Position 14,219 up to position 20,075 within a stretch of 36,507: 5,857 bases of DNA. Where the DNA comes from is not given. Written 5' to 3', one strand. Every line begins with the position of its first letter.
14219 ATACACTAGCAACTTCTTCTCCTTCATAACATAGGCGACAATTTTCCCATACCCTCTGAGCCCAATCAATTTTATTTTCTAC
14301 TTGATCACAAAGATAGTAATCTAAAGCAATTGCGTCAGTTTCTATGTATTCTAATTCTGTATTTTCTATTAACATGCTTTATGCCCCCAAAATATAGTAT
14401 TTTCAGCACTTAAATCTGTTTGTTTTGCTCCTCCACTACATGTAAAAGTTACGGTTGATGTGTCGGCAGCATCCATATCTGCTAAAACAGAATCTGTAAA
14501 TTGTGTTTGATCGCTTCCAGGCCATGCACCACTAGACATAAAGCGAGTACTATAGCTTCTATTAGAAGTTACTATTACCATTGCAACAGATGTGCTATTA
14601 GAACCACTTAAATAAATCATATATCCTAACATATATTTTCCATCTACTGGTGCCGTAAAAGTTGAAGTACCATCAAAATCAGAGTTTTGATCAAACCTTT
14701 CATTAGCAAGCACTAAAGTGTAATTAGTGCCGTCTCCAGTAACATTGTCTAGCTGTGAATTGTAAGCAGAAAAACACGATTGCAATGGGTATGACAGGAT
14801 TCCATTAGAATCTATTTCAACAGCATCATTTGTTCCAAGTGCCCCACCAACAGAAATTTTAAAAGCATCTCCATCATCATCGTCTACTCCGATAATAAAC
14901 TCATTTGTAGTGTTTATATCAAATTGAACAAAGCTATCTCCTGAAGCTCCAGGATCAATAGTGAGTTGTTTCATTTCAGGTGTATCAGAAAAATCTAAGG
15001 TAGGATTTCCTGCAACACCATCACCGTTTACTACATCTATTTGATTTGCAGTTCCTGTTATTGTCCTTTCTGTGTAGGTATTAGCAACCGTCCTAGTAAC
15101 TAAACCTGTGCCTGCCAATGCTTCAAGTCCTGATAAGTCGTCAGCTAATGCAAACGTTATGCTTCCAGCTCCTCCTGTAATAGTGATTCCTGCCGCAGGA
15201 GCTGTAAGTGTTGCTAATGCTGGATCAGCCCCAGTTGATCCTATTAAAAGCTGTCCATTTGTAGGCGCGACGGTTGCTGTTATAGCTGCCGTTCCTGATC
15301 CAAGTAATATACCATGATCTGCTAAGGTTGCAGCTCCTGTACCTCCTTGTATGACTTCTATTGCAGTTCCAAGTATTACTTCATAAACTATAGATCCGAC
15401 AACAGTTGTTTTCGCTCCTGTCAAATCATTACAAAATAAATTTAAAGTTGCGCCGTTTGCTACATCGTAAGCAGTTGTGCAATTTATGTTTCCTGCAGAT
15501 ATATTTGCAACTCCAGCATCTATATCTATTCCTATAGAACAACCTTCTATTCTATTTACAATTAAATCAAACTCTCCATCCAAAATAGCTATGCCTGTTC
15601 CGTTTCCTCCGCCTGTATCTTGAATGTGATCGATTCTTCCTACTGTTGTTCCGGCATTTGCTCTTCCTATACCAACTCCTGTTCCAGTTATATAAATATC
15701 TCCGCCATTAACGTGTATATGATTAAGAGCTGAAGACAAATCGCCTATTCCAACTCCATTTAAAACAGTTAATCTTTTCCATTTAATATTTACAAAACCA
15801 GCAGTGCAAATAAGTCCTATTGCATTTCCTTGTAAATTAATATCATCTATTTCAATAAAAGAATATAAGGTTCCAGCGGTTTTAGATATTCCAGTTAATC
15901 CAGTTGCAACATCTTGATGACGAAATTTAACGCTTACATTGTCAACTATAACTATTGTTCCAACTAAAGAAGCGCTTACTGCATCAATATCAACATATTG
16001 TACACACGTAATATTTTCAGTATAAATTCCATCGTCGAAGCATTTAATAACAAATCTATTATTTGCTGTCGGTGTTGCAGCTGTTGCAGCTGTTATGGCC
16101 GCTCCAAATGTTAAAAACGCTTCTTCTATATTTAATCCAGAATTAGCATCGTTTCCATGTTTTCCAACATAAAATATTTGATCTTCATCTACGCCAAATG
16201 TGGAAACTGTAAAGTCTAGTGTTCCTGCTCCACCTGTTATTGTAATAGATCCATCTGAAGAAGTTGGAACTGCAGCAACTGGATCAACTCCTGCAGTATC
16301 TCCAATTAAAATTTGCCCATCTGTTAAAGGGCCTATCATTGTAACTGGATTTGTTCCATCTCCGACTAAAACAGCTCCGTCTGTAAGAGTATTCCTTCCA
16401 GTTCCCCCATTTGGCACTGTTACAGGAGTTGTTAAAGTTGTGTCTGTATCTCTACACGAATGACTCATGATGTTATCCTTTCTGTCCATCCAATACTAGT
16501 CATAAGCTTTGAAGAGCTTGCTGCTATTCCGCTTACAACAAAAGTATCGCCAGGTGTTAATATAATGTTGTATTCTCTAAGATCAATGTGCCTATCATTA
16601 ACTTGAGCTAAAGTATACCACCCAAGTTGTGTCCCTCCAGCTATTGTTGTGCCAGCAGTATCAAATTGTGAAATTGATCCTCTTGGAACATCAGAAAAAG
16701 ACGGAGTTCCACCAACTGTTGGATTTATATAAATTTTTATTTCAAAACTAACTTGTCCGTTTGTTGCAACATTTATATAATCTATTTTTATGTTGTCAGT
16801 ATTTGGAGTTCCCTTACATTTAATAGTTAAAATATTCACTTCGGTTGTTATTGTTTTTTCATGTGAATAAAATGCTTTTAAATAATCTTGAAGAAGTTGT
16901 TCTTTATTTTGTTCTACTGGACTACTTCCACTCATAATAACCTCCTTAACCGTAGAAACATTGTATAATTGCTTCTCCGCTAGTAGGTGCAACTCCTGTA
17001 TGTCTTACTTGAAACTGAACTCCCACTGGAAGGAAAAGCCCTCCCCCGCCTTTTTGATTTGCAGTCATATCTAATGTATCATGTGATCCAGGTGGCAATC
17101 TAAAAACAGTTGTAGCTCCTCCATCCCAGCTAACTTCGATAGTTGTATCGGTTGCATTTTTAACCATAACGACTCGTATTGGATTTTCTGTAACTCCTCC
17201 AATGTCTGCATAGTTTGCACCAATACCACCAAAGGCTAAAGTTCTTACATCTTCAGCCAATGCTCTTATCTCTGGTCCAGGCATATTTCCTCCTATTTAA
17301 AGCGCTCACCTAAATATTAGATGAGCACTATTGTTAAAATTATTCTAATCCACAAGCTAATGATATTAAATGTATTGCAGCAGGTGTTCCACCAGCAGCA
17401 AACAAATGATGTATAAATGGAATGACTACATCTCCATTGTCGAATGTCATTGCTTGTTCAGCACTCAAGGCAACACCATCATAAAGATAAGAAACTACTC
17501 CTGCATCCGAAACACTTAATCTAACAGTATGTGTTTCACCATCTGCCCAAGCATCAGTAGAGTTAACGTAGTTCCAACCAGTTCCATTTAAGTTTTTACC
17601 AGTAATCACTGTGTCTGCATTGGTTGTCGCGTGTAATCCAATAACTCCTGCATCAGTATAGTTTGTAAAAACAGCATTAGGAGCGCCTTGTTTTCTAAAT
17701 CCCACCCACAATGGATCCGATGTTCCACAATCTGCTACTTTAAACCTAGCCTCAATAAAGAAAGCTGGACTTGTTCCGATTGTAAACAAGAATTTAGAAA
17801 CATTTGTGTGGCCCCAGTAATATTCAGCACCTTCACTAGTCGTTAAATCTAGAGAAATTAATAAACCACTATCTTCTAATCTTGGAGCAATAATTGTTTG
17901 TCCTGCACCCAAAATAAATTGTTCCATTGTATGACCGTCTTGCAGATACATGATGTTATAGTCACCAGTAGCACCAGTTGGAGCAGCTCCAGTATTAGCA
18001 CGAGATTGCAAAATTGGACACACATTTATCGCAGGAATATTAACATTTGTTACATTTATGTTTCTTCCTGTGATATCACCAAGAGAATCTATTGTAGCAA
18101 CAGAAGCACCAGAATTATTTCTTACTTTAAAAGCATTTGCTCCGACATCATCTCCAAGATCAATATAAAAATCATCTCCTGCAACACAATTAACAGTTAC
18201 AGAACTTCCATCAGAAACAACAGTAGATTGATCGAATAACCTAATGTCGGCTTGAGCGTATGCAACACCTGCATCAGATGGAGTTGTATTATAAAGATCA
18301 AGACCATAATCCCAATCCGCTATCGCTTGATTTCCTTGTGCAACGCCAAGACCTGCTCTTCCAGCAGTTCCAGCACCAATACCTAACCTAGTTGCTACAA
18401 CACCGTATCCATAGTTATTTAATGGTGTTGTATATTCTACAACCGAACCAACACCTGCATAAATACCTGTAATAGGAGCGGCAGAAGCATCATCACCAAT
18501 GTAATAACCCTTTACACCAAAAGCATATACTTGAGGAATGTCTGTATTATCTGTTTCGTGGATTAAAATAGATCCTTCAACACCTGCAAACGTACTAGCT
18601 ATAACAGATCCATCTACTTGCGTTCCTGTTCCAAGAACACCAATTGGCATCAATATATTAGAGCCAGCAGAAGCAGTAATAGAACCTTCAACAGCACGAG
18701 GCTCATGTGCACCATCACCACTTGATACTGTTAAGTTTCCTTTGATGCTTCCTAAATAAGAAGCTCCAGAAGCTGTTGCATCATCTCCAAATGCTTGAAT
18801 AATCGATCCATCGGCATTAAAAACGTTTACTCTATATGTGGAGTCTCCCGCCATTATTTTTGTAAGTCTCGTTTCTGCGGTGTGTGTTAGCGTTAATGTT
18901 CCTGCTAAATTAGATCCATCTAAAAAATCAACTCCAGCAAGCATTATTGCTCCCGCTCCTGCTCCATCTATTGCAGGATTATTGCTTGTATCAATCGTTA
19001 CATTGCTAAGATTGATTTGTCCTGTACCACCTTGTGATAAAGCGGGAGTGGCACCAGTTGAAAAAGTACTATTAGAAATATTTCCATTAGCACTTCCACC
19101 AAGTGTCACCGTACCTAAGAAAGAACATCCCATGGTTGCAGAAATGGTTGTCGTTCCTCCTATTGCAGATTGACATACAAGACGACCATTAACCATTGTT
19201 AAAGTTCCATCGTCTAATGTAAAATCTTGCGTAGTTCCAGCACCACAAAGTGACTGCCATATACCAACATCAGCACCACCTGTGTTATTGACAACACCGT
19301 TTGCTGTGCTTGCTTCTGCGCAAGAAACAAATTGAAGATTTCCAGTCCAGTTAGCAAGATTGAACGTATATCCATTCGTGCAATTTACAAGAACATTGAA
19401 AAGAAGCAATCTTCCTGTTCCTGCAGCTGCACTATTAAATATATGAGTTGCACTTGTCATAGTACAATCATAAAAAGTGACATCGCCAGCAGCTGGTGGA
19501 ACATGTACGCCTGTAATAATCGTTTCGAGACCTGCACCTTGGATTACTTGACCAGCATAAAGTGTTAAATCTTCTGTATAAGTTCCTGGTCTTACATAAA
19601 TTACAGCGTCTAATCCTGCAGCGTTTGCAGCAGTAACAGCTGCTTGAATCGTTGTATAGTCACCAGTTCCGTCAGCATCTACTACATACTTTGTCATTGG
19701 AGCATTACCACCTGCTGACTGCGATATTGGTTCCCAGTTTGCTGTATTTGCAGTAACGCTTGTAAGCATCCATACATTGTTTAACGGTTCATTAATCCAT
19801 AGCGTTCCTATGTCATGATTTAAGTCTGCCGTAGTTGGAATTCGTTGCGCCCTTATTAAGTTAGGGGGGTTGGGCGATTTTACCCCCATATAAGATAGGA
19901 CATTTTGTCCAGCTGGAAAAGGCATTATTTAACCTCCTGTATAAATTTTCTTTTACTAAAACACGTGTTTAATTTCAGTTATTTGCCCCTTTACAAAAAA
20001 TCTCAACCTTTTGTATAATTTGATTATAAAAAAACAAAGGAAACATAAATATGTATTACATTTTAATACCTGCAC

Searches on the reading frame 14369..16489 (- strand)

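Call 21: search_protein_families(library=phrogs, proteins=[window:14369-16489:-], max_evalue=0.001)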
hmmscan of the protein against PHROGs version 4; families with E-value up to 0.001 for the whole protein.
window:14369-16489:- (706 aa): 2 families
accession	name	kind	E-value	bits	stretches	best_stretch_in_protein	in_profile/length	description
phrog_15750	-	unknown function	2.8e-06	28.6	1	581-702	40-163/168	-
phrog_31660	-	tail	0.00045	21.1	1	407-452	77-122/182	tail fiber protein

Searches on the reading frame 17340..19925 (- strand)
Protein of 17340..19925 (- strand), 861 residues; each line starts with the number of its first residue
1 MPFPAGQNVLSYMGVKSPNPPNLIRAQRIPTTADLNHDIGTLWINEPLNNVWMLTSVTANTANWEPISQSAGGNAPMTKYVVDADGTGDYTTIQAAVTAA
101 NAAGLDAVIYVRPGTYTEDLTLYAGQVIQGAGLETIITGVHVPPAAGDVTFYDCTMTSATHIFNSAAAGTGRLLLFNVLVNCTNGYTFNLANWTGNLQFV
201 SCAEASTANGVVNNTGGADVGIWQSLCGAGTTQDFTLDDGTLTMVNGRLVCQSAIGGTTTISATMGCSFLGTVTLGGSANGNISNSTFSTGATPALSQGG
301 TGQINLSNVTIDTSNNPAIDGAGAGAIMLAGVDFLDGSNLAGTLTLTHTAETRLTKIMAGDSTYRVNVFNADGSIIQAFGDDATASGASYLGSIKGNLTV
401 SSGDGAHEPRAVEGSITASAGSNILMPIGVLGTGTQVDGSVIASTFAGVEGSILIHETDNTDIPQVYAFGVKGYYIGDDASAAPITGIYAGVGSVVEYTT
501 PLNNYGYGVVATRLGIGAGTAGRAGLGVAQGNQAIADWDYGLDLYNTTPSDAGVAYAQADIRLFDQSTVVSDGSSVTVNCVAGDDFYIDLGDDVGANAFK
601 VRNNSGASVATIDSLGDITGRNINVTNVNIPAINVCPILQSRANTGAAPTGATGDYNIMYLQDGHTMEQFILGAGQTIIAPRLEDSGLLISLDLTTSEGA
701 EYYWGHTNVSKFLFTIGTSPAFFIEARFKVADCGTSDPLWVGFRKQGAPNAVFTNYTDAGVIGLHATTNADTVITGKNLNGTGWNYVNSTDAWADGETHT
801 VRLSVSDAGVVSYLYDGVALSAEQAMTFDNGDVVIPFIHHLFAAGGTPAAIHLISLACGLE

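Call 21: search_protein_families(library=phrogs, proteins=[window:17340-19925:-], max_evalue=0.001)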
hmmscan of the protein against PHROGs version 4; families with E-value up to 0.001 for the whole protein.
window:17340-19925:- (861 aa): 0 families

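Call 49: search_protein_families(library=pfam, proteins=[window:17340-19925:-], max_evalue=0.01)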
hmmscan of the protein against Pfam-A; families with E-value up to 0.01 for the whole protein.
window:17340-19925:- (861 aa): 1 family
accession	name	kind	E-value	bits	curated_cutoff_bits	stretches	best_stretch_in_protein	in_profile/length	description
PF01095.25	Pectinesterase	-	7.5e-07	28.6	27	1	81-163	3-89/298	Pectinesterase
